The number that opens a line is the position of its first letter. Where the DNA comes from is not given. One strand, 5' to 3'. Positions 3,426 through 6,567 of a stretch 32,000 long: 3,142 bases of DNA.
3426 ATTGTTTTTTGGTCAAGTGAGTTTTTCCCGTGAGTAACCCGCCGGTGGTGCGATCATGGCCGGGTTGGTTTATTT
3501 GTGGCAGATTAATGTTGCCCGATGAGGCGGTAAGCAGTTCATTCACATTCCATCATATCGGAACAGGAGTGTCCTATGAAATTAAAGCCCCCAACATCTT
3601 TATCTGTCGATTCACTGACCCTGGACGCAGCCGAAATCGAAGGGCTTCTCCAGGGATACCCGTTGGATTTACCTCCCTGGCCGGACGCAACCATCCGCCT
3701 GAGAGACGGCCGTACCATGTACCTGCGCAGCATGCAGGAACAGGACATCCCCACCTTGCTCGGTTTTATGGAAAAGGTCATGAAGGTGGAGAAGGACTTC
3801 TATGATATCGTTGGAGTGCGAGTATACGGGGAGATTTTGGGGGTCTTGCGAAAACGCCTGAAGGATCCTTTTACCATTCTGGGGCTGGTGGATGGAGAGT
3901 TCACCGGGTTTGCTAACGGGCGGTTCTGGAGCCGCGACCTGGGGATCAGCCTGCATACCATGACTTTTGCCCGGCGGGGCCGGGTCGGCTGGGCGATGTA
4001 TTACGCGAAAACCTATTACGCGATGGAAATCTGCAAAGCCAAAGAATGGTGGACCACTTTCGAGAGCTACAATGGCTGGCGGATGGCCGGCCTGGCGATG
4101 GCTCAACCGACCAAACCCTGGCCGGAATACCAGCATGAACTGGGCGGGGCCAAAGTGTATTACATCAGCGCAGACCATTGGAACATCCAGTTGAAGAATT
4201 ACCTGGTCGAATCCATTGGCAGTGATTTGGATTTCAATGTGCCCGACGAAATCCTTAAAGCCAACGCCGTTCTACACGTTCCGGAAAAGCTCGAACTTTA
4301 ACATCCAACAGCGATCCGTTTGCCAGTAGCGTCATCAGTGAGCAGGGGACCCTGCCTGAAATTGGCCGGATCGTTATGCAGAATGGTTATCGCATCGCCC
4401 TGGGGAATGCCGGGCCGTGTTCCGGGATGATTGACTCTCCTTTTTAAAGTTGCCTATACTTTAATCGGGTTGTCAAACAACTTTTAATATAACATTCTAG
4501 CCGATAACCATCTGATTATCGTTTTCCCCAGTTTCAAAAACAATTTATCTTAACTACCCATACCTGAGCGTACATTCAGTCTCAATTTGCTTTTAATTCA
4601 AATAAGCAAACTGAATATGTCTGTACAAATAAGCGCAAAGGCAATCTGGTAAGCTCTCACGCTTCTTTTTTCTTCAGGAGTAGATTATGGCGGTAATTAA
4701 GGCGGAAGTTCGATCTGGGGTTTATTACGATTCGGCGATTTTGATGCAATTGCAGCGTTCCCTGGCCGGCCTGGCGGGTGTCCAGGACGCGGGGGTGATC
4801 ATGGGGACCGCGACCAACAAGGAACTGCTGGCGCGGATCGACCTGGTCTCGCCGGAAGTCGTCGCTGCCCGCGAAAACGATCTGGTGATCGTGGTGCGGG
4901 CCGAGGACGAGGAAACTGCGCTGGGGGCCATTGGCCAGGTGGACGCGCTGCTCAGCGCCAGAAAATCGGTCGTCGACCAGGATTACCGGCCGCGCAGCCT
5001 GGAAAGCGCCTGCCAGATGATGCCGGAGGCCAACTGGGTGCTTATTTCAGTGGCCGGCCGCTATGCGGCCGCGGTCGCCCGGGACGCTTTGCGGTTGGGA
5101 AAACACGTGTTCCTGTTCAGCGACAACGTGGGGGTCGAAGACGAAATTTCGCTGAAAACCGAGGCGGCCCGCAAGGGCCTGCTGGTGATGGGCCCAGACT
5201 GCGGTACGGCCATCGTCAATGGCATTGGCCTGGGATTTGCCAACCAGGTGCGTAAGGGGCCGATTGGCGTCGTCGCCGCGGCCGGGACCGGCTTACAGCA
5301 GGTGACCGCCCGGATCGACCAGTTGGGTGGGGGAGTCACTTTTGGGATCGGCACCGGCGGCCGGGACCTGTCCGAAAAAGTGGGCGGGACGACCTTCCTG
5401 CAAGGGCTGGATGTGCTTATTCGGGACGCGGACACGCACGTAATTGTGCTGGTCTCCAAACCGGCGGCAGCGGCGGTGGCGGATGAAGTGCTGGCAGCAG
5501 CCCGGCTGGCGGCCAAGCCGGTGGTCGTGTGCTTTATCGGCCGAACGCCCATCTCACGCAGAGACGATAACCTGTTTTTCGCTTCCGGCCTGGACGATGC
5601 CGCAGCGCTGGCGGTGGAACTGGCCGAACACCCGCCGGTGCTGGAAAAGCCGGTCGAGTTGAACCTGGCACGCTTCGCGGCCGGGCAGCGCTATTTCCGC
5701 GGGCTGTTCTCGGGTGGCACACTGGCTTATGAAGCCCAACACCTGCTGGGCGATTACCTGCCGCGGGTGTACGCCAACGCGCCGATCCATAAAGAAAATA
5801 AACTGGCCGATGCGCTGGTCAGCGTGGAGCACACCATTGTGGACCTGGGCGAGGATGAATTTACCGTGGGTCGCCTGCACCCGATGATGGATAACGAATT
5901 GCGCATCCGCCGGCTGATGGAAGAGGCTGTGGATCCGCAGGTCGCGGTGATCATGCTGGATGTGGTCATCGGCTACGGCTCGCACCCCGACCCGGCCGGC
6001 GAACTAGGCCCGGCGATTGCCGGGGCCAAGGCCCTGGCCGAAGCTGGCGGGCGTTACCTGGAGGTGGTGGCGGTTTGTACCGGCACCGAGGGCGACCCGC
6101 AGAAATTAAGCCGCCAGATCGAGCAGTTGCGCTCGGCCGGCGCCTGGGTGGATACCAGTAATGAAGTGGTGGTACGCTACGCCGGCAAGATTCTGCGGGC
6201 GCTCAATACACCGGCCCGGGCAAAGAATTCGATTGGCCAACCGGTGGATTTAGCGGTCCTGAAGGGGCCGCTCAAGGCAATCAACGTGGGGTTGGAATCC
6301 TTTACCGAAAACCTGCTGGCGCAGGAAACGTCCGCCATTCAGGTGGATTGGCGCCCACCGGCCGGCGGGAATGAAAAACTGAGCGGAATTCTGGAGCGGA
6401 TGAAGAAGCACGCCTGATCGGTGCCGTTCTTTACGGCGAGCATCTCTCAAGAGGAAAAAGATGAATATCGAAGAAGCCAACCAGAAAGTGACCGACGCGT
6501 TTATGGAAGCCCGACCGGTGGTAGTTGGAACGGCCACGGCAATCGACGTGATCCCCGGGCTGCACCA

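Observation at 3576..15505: Unusual catabolic island: FdrA + YlbE(DUF1116) without YlbF or carbamate kinase, joined to a double cyclase, a CoxMSL-type Mo-hydroxylase, CoxG and an NCS2 nucleobase permease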

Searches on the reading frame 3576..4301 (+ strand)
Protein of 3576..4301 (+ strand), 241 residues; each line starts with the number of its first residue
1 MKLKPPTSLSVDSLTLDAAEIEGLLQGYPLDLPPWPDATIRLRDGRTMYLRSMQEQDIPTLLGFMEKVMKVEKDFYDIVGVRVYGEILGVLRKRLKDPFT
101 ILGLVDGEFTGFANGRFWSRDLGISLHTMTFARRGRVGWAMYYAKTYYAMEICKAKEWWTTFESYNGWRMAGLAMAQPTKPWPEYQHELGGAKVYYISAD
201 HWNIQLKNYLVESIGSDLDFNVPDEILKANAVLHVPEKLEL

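Call 3: search_protein_families(library=pfam, proteins=[window:3576-4301:+], max_evalue=0.01)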
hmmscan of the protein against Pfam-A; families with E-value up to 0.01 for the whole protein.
window:3576-4301:+ (241 aa): 0 families

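Call 5: search_protein_families(library=ncbifam, proteins=[window:3576-4301:+], max_evalue=0.01)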
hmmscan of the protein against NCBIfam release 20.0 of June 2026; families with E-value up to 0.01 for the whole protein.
window:3576-4301:+ (241 aa): 0 families

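Call 6: search_protein_families(library=pfam, proteins=[window:3576-4301:+], max_evalue=10)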
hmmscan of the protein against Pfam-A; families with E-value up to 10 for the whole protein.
window:3576-4301:+ (241 aa): 0 families

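Call 13: find_homologous_proteins(query=window:3576-4301:+)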
Query window:3576-4301:+ (241 aa): 1053 proteins with E <= 0.001 among 1626 candidates; the best 120 are listed.
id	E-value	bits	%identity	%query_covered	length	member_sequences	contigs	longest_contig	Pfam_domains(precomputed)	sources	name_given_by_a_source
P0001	1.5e-135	468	80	100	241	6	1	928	-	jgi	jgi:hypothetical protein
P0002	1.1e-134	465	79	100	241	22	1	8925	-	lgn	-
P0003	2.0e-134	464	80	100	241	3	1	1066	-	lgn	-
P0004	6.4e-134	463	79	100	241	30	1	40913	-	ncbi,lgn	-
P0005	2.0e-133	461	78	100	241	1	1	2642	-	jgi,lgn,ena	-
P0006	1.0e-132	459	78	100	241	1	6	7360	-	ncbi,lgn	-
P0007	3.1e-131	454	78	100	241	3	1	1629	-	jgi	-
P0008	6.0e-131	453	78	100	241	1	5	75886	-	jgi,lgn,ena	-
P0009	2.7e-130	451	78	100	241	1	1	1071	-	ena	-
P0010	2.3e-128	445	76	100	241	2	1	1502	-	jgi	jgi:hypothetical protein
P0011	1.0e-127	443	77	100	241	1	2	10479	-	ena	-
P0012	9.6e-127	439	76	100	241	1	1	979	-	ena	-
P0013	1.0e-126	439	76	100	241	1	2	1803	-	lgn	-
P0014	5.6e-119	414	71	100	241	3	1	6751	-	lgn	-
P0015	5.9e-118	411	73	100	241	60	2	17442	-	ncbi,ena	-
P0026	6.4e-112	391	66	100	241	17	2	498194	-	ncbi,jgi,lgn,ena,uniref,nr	ncbi:hypothetical protein [Anaerolinea thermophila]|jgi:hypothetical protein|uniref:hypothetical pro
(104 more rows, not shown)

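Call 15: find_encoding_contigs(protein=P0004, flank=10000, max_places=3)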
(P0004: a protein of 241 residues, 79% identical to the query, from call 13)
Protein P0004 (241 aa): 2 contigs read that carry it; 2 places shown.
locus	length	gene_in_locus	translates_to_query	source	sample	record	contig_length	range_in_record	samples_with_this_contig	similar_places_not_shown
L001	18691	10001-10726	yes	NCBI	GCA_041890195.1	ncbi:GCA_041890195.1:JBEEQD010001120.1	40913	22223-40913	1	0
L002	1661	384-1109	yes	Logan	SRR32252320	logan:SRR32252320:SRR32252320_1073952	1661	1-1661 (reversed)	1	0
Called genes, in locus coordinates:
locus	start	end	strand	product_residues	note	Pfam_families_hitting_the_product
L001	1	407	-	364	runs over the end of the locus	PF01702:TGT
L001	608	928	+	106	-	PF00085:Thioredoxin, PF13098:Thioredoxin_2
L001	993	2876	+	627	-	PF26550:Tricorn_2nd (faint), PF07676:PD40 (faint), PF26549:Tricorn_N (faint), PF20434:BD-FAE (weak), PF12146:Hydrolase_4 (faint), PF00326:Peptidase_S9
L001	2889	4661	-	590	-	PF00587:tRNA-synt_2b, PF04073:tRNA_edit, PF03129:HGTP_anticodon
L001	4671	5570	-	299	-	PF01545:Cation_efflux, PF16916:ZT_dimer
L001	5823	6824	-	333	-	PF09084:NMT1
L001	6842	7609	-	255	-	PF00528:BPD_transp_1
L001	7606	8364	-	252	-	PF00005:ABC_tran, PF02463:SMC_N (faint), PF13304:AAA_21 (faint)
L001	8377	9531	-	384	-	PF09339:HTH_IclR, PF01243:PNPOx_N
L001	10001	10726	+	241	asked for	-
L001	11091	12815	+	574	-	PF27530:HMA_AllF_N, PF00549:Ligase_CoA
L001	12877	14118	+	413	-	PF06545:AllG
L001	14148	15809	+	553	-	PF04199:Cyclase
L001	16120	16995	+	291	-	PF00941:FAD_binding_5, PF03450:CO_deh_flav_C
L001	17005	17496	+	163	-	PF00111:Fer2, PF01799:Fer2_2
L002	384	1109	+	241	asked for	-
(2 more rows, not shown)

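Call 16: find_encoding_contigs(protein=P0026, flank=10000, max_places=3)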
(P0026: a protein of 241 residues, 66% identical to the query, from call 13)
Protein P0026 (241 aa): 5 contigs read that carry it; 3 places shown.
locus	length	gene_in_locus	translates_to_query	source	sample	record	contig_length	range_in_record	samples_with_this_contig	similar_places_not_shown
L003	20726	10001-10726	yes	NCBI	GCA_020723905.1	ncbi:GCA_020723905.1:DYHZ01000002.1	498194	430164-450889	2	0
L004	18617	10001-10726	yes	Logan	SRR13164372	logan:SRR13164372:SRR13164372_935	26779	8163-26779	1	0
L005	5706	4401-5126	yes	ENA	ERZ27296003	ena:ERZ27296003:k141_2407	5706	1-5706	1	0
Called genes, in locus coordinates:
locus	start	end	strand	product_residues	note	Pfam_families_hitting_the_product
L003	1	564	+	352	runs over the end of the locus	PF00962:A_deaminase, PF01979:Amidohydro_1 (weak)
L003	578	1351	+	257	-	PF01975:SurE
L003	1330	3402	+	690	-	PF25174:Beta-prop_THOC3, PF25173:Beta-prop_WDR3_1st, PF23381:Beta-prop_IFT122_1st, PF25174:Beta-prop_THOC3, PF25175:Beta-prop_WDR5, PF24814:WD40_Prp19, PF23381:Beta-prop_IFT122_1st, PF25174:Beta-prop_THOC3, +19 more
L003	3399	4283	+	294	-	-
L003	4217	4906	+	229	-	-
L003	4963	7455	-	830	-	PF22666:Glyco_hydro_2_N2, PF00703:Glyco_hydro_2, PF17786:Mannosidase_ig, PF17753:Ig_mannosidase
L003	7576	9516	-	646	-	-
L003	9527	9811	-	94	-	PF02597:ThiS (weak)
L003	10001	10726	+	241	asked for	-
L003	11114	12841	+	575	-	PF27530:HMA_AllF_N, PF02629:CoA_binding (weak), PF00549:Ligase_CoA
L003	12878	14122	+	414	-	PF06545:AllG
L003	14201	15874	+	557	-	PF04199:Cyclase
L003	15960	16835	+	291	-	PF00941:FAD_binding_5, PF03450:CO_deh_flav_C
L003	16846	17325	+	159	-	PF00111:Fer2, PF01799:Fer2_2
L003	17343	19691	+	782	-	PF01315:Ald_Xan_dh_C, PF02738:MoCoBD_1, PF20256:MoCoBD_2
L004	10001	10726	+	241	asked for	-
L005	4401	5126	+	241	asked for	-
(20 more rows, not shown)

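Call 19: search_solved_structures(query=A1, max_evalue=10)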
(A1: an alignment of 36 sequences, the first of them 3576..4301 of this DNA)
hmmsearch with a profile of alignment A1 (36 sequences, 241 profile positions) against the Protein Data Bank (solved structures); distinct sequences matched with E-value up to 10: 3.
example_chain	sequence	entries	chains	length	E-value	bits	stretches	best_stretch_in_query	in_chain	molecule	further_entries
4u5y_A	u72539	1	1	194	0.079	15.3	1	30-110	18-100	Acyl-CoA synthetase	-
4nxy_A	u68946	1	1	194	0.094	15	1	30-77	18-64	Acyl-CoA synthetase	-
4cij_A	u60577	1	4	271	0.63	12.3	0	28-65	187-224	GST REP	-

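Call 25: predict_structure(alignment_id=A1)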
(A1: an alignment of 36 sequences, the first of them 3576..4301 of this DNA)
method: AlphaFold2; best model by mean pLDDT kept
length: 241 residues; sequences in the alignment: 36
mean_pLDDT: 82.1   pTM: 0.80
mean pLDDT of the five models: 82.1, 81.7, 81.4, 80.4, 77.8
residues with pLDDT >= 90: 87; 70-90: 104; 50-70: 44; < 50: 6
segments of 3 or more residues with pLDDT < 50: 165-167
pLDDT, mean of each block of 10 residues (from residue 1): 79 76 69 93 93 94 90 71 87 81 95 88 86 84 93 90 54 59 52 76 87 90 96 86 68
secondary structure, 60 per line:
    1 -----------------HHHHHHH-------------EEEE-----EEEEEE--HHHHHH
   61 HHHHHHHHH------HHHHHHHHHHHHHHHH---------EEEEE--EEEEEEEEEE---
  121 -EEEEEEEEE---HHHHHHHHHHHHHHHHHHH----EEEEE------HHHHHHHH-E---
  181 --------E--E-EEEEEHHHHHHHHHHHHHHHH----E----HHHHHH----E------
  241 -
elements in order: H18-24 E38-41 E47-52 H55-69 H76-91 E101-105 E108-117 E122-130 H134-152 E157-161 H168-175 E194-198 H199-214 H224-229

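Call 28: fold_search(model_id=the predicted structure, library=pdb)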
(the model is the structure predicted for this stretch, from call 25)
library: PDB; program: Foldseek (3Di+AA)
matches with E <= 10: 763; with E <= 0.001: 104
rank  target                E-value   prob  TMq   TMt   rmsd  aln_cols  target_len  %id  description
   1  8gxj_B                1.6e-06  1.00  0.51  0.64   5.6       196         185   16  Pseudomonas aeruginosa N-acetyltransferase domain-containing protein PA3270 (released 2022-10-12)
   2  6c37                  1.6e-06  1.00  0.52  0.59   6.0       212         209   16  Mycobacterium smegmatis RimJ in complex with CoA-disulfide (released 2019-01-16)
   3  8gxj_C                1.8e-06  1.00  0.49  0.62   5.8       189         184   17  Pseudomonas aeruginosa N-acetyltransferase domain-containing protein PA3270 (released 2022-10-12)
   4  8gxk_C                1.9e-06  1.00  0.50  0.63   5.5       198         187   15  Pseudomonas jinjuensis N-acetyltransferase (released 2022-10-12)
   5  6c30_A                2.1e-06  1.00  0.49  0.54   6.4       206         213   17  Mycobacterium smegmatis RimJ (apo form) (released 2019-01-16)
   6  8gxk_A                3.7e-06  1.00  0.51  0.64   5.5       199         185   14  Pseudomonas jinjuensis N-acetyltransferase (released 2022-10-12)
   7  8gxj_A                3.9e-06  1.00  0.49  0.60   6.1       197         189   17  Pseudomonas aeruginosa N-acetyltransferase domain-containing protein PA3270 (released 2022-10-12)
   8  1yre_B                3.9e-06  1.00  0.47  0.58   6.4       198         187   17  Hypothetical protein PA3270 from Pseudomonas aeruginosa in complex with CoA (released 2005-02-15)
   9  1yre_C                4.4e-06  1.00  0.48  0.62   6.2       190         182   16  Hypothetical protein PA3270 from Pseudomonas aeruginosa in complex with CoA (released 2005-02-15)
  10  2qml                  6.7e-06  1.00  0.50  0.59   5.9       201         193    9  Crystal structure of an uncharacterized protein (bh2621) from bacillus halodurans at 1.55 A resolution (released 2007-09-04)
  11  1yre_A                7.5e-06  1.00  0.49  0.62   6.1       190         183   15  Hypothetical protein PA3270 from Pseudomonas aeruginosa in complex with CoA (released 2005-02-15)
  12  8gxk_B                1.0e-05  1.00  0.49  0.61   5.7       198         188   15  Pseudomonas jinjuensis N-acetyltransferase (released 2022-10-12)
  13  2zxv_A                1.1e-05  1.00  0.46  0.57   6.6       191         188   15  Crystal structure of putative acetyltransferase from T. thermophilus HB8 (released 2009-02-17)
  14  2vzy_A                2.1e-05  1.00  0.45  0.54   5.3       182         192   15  Crystal structure of Rv0802c from Mycobacterium tuberculosis in an unliganded form. (released 2009-04-07)
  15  8gxk_D                3.7e-05  1.00  0.48  0.60   6.1       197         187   15  Pseudomonas jinjuensis N-acetyltransferase (released 2022-10-12)
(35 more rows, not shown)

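Call 41: list_cluster_members(proteins=[P0121, window:3576-4301:+, window:6461-7702:+, window:10819-13167:+])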
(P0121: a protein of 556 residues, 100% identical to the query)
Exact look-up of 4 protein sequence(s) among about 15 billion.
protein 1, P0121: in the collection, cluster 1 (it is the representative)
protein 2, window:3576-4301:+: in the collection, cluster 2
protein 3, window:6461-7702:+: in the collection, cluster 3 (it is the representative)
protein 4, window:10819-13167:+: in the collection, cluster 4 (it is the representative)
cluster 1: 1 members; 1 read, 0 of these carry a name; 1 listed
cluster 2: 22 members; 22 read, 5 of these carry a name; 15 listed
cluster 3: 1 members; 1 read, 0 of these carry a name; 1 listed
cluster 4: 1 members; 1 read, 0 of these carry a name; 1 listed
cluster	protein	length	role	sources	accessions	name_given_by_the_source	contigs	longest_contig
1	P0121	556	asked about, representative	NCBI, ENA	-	-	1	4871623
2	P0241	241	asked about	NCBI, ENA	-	-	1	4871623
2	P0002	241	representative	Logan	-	-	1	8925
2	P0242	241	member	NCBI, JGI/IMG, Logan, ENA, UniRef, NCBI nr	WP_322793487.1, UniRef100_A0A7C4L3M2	hypothetical protein [Bellilinea sp.] | hypothetical protein | N-acetyltransferase n=1 Tax=Bellilinea caldifistulae TaxID=360411 RepID=A0A7C4L3M2_9CHLR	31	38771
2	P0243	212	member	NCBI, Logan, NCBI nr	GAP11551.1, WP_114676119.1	hypothetical protein BECAL_02740 [Bellilinea caldifistulae] | N-acetyltransferase [Bellilinea caldifistulae]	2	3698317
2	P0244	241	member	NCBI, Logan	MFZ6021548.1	MAG: N-acetyltransferase [Chloroflexota bacterium]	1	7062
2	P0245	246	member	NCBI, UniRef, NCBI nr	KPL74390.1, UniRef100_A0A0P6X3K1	hypothetical protein AC812_11135 [Bellilinea caldifistulae] | N-acetyltransferase n=2 Tax=Bellilinea caldifistulae TaxID=360411 RepID=A0A0P6X3K1_9CHLR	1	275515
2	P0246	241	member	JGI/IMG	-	hypothetical protein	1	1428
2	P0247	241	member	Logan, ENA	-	-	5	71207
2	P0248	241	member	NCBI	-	-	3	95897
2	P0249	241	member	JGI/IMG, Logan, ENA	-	-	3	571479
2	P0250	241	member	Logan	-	-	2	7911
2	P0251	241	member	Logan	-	-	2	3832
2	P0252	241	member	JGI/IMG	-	-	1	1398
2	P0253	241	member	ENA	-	-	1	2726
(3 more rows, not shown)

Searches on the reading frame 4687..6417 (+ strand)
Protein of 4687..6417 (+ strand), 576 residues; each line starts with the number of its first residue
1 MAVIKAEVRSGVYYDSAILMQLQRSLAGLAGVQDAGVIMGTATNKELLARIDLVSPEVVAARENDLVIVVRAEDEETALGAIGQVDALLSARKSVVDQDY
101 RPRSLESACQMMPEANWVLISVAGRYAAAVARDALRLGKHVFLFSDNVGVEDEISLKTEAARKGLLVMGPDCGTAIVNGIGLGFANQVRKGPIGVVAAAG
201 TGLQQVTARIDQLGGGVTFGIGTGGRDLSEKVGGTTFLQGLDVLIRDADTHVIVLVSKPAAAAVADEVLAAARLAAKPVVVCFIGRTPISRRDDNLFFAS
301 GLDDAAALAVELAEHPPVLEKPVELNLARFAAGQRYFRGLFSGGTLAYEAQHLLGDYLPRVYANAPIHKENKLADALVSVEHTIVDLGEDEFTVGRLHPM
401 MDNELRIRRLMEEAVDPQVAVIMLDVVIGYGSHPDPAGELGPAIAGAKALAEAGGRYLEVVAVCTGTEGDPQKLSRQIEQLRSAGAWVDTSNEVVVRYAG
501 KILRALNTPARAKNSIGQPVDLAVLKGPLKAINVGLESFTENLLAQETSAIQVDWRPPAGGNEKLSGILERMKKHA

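Call 3: search_protein_families(library=pfam, proteins=[window:4687-6417:+], max_evalue=0.01)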
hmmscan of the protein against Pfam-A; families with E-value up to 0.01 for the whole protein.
window:4687-6417:+ (576 aa): 3 families
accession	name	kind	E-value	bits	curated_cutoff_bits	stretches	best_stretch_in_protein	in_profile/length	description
PF00549.24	Ligase_CoA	-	9e-32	110.3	24.5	1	340-501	1-127/128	CoA-ligase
PF02629.25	CoA_binding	-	0.0015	19.7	22.3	1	191-271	4-86/97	CoA binding domain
PF13607.11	Succ_CoA_lig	-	0.006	16.8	27.4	0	191-292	2-97/138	Succinyl-CoA ligase like flavodoxin domain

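Call 5: search_protein_families(library=ncbifam, proteins=[window:4687-6417:+], max_evalue=0.01)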
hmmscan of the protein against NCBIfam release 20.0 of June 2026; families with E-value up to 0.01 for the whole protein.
window:4687-6417:+ (576 aa): 3 families
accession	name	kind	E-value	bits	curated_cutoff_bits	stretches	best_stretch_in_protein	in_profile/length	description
NF004760.0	PRK06091.1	subfamily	1.1e-162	542.3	433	1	4-573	2-555/555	acyl-CoA synthetase FdrA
NF004230.0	PRK05678.1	equivalog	1.2e-14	54.2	336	1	114-287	65-238/291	succinate--CoA ligase subunit alpha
TIGR01019.1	sucCoAalpha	subfamily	7.8e-13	48.5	353.2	1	114-285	63-234/286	succinate--CoA ligase subunit alpha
